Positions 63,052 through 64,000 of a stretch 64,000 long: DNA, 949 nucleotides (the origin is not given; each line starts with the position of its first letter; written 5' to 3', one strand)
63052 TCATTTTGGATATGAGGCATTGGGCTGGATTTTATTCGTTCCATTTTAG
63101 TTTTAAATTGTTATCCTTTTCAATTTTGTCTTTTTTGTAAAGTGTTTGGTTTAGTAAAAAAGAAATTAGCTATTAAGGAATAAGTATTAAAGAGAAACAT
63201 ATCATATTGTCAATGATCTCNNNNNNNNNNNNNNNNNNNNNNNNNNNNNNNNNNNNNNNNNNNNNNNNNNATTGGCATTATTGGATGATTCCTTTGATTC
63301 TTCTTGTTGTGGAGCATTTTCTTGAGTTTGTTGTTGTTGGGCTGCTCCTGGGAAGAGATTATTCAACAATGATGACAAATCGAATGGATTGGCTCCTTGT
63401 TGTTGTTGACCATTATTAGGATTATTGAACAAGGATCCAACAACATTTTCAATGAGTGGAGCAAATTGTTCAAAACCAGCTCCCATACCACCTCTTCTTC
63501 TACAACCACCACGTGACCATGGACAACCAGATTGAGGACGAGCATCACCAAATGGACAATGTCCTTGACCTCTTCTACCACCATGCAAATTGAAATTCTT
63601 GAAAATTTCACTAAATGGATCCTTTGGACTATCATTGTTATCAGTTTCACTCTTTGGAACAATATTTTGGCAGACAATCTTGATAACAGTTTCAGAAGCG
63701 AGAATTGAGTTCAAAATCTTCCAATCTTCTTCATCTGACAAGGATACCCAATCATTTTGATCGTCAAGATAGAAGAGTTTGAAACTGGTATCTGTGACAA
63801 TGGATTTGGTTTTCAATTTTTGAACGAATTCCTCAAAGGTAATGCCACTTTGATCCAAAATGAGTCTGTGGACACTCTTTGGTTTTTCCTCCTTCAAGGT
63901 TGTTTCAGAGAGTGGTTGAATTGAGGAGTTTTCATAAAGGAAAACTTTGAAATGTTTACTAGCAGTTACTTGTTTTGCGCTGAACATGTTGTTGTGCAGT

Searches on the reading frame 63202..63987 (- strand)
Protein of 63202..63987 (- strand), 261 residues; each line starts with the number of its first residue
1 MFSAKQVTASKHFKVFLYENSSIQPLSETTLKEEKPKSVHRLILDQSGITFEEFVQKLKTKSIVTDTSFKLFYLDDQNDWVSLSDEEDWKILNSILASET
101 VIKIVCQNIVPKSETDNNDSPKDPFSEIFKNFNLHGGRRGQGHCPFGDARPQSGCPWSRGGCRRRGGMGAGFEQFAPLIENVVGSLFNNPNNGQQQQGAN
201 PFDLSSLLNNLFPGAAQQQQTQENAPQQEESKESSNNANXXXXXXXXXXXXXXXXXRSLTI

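Call 52: search_protein_families(library=pfam, proteins=[window:63202-63987:-], max_evalue=0.001)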
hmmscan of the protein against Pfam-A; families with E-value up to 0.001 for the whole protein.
window:63202-63987:- (261 aa): 1 family
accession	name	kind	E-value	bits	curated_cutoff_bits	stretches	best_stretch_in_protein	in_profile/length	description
PF00564.30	PB1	-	3e-07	30.7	23.6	1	41-106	14-81/84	PB1 domain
